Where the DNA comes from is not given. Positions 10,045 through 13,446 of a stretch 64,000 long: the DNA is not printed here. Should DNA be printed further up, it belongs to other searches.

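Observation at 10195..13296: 1033-aa fusion of an O-antigen-ligase-like (Wzy_C) domain with a PMT/ArnT-like GT-C domain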

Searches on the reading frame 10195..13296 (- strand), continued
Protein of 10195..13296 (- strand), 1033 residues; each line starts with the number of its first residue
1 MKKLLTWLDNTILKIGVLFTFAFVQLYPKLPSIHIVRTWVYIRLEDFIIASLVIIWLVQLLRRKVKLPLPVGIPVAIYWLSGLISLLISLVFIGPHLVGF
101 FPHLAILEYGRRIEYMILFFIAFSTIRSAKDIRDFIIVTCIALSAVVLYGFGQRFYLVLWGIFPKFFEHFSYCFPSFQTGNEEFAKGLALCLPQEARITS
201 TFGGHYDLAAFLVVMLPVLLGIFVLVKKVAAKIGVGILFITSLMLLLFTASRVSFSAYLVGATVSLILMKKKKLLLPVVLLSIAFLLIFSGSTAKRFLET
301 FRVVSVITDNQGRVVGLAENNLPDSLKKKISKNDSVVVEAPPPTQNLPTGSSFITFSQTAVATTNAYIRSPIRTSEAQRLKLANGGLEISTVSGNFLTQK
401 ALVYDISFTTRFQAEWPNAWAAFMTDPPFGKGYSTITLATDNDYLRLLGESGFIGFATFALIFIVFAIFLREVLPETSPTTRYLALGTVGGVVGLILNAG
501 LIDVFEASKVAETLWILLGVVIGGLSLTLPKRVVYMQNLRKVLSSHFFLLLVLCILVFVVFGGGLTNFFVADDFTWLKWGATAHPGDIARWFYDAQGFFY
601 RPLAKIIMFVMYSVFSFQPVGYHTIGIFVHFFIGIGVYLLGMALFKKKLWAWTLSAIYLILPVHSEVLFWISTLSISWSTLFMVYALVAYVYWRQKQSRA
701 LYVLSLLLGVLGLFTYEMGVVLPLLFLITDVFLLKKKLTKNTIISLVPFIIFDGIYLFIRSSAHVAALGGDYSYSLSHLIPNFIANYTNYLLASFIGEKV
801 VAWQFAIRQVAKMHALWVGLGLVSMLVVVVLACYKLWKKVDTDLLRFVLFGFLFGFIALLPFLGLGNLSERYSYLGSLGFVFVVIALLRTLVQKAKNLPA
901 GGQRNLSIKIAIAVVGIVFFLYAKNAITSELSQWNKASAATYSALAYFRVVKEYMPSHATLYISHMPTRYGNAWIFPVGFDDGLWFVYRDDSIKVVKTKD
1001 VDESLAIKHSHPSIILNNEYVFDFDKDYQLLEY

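Call 28: predict_structure(alignment_id=A1)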
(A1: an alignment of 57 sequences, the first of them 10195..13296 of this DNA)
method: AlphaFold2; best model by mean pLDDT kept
length: 1033 residues; sequences in the alignment: 57
mean_pLDDT: 78.6   pTM: 0.80
mean pLDDT of the five models: 78.6, 78.4, 75.6, 74.6, 74.2
residues with pLDDT >= 90: 333; 70-90: 440; 50-70: 168; < 50: 92
segments of 3 or more residues with pLDDT < 50: 178-189, 308-313, 319-322, 329-372, 392-398, 434-441
pLDDT, mean of each block of 10 residues (from residue 1): 73 89 78 56 79 90 84 91 85 74 77 87 92 93 88 72 60 50 44 60 70 93 93 94 83 83 94 92 81 52 51 48 50 38 35 37 35 57 55 46 54 63 75 47 65 84 92 91 95 84 60 91 88 88 92 90 85 87 81 80 89 76 91 97 92 96 91 93 97 93 96 91 94 87 91 90 70 66 82 85 72 73 75 74 87 94 82 93 92 78 78 90 91 90 85 82 88 83 84 87 83 66 87 84
secondary structure, 60 per line:
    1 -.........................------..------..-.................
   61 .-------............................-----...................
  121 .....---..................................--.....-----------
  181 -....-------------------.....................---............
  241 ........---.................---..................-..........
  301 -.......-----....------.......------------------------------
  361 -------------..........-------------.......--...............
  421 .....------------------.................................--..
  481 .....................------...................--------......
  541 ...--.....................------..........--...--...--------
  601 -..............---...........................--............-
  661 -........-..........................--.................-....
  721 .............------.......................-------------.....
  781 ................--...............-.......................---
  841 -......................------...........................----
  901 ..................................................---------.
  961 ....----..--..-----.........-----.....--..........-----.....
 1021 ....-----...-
elements in order (helices of 4 or more, strands of 3 or more residues): H2-26 H44-61 H69-96 H102-125 H129-162 H165-169 H182-185 H205-225 H229-248 H252-268 H272-289 H291-300 E302-308 E314-317 H324-330 H374-383 E397-403 H406-425 H444-476 H479-501 H508-526 H535-543 H546-566 H573-582 H602-615 H619-645 H648-659 H662-669 H671-696 H699-715 H717-733 H740-762 H776-796 H799-813 H815-837 H842-863 H870-896 H901-950 E960-964 H980-988 E994-998 H1001-1010 E1019-1024 E1030-1032

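Call 42: find_related_loci(query=A1, collection=genome_contigs, flank=3000)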
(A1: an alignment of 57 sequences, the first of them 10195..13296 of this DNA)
Query A1 (1033 aa) in genome_contigs; peptide patterns used: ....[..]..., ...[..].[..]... (x = any residue, [..] = any of these).
268 stretches matched a pattern; 231 encode a relative of the query (tblastn E <= 1e-3); the best 80 are kept; 80 distinct loci.
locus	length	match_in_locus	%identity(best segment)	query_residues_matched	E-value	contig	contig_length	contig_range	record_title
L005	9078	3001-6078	76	1-1033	0e+0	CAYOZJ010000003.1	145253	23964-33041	MAG TPA_asm: uncultured Gammaproteobacteria bacterium isolate SRP200132_co1_666 genome assembly, contig: NODE_96_length_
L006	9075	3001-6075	72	1-1033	0e+0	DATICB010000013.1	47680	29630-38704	MAG TPA_asm: Patescibacteria group bacterium isolate SMAG_U16305 k141_433450, whole genome shotgun sequence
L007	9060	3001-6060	58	8-1032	0e+0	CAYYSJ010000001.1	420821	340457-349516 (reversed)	MAG TPA_asm: uncultured Gammaproteobacteria bacterium isolate SRP272529_co1_214 genome assembly, contig: NODE_3_length_4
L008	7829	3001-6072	49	1-1032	0e+0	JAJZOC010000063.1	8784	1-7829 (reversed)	MAG: bacterium isolate MAS4.bin4 NODE_10099_length_8784_cov_2.868199, whole genome shotgun sequence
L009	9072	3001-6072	48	1-1027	0e+0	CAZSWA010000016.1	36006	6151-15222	MAG TPA_asm: uncultured Gammaproteobacteria bacterium isolate SRP272529_co1_257 genome assembly, contig: NODE_1649_lengt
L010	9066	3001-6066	48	1-1032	0e+0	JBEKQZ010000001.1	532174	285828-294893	MAG: Candidatus Levyibacteriota bacterium isolate SPRUCE 49 SPRUCE_49_1, whole genome shotgun sequence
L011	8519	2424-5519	47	1-1032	0e+0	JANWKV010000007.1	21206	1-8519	MAG: Candidatus Microgenomates bacterium isolate CRAIB_MAG102 c_000000004280, whole genome shotgun sequence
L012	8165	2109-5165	46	1-1030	0e+0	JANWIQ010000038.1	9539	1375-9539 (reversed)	MAG: Candidatus Paceibacterota bacterium isolate CRAIB_MAG45 c_000000043320, whole genome shotgun sequence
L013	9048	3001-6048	48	1-1027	0e+0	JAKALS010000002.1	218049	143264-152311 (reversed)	MAG: bacterium isolate WY5.bin132 NODE_67_length_218049_cov_6.550582, whole genome shotgun sequence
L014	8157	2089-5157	48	1-1030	0e+0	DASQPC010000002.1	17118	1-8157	MAG TPA_asm: Candidatus Methylomirabilota bacterium isolate SMAG_U10819 k141_221873, whole genome shotgun sequence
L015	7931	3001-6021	47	1-1027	0e+0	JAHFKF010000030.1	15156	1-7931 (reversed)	MAG: Candidatus Levyibacteriota bacterium isolate nzgw403 NODE_2537_length_15157_cov_4.008313, whole genome shotgun sequ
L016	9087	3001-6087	48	1-1032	0e+0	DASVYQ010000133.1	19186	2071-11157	MAG TPA_asm: Patescibacteria group bacterium isolate SMAG_U2606 k141_870000, whole genome shotgun sequence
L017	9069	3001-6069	46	1-1027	0e+0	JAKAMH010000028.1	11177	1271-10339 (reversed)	MAG: bacterium isolate WY5.bin164 NODE_10202_length_11177_cov_1.083620, whole genome shotgun sequence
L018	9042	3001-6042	44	1-1025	0e+0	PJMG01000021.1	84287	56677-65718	MAG: Candidatus Levyibacteriota bacterium isolate Amazon_FNV_2010_10_8_1 contig_75_12646742_length_84287_multi_4_in_0_ou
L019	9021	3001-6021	45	1-1032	0e+0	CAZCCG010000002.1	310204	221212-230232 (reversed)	MAG TPA_asm: uncultured Gammaproteobacteria bacterium isolate SRP200132_co1_33 genome assembly, contig: NODE_20_length_3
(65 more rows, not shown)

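Call 78: fold_search(model_id=the predicted structure, library=pdb)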
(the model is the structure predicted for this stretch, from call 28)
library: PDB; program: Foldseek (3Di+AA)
matches with E <= 10: 120; with E <= 0.001: 5
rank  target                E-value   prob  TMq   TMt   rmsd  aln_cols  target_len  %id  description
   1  8b6l_I                1.1e-04  1.00  0.29  0.41  16.0       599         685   12  Subtomogram average of the human Sec61-TRAP-OSTA-translocon (released 2022-12-07)
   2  9n9j_I                2.6e-04  1.00  0.27  0.39  16.5       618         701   12  Structure of a GRP94 folding intermediate engaged with a CCDC134- and FKBP11-bound secretory translocon (released 2025-11-19)
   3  6gxc_A                4.0e-04  1.00  0.25  0.34  10.6       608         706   11  Bacterial oligosaccharyltransferase PglB in complex with an inhibitory peptide and a reactive lipid-linked oligosaccha (released 2018-11-14)
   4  3rce_A                5.7e-04  1.00  0.25  0.34   9.0       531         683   13  Bacterial oligosaccharyltransferase PglB (released 2011-06-15)
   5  8agc_A                7.9e-04  1.00  0.28  0.40  14.6       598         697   10  Structure of yeast oligosaccharylransferase complex with lipid-linked oligosaccharide and non-acceptor peptide bound (released 2022-12-07)
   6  8age_A                1.4e-03  1.00  0.28  0.42  10.1       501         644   11  Structure of yeast oligosaccharylransferase complex with acceptor peptide bound (released 2022-12-07)
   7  5f15                  2.1e-03  1.00  0.25  0.42  12.9       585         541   13  Crystal Structure of ArnT from Cupriavidus metallidurans bound to Undecaprenyl phosphate (released 2016-02-17)
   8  9i5k_A                2.1e-03  1.00  0.24  0.46  13.9       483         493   15  Structure of the Chaetomium thermophilum Pmt4 homodimer (C2 symmetry) (released 2025-12-24)
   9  7e9s_A                2.2e-03  1.00  0.25  0.29  16.7       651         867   12  Archaeal oligosaccharyltransferase AglB from Archaeoglobus fulgidus in complex with an inhibitory peptide and a dolich (released 2021-09-08)
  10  8pn9_A                2.3e-03  1.00  0.28  0.42  14.4       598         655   11  Structure of human oligosaccharyltransferase OST-A complex bound to NGI-1 (released 2024-05-08)
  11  3waj                  2.3e-03  1.00  0.26  0.33  15.4       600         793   12  Crystal structure of the Archaeoglobus fulgidus oligosaccharyltransferase (O29867_ARCFU) complex with Zn and sulfate (released 2013-10-30)
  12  5ogl_A                2.8e-03  1.00  0.25  0.34   9.9       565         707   11  Structure of bacterial oligosaccharyltransferase PglB in complex with an acceptor peptide and an lipid-linked oligosac (released 2017-10-25)
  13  5gmy_A                4.6e-03  1.00  0.25  0.30  15.4       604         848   12  Crystal structure of the Archaeoglobus fulgidus oligosaccharyltransferase (O29867_ARCFU) tethered with an acceptor pep (released 2017-02-01)
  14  6p25_B                6.1e-03  1.00  0.18  0.26   5.5       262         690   14  Structure of S. cerevisiae protein O-mannosyltransferase Pmt1-Pmt2 complex bound to the sugar donor and a peptide acce (released 2019-07-10)
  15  7oci_F                6.1e-03  1.00  0.27  0.41  11.6       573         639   10  Cryo-EM structure of yeast Ost6p containing oligosaccharyltransferase complex (released 2022-02-16)
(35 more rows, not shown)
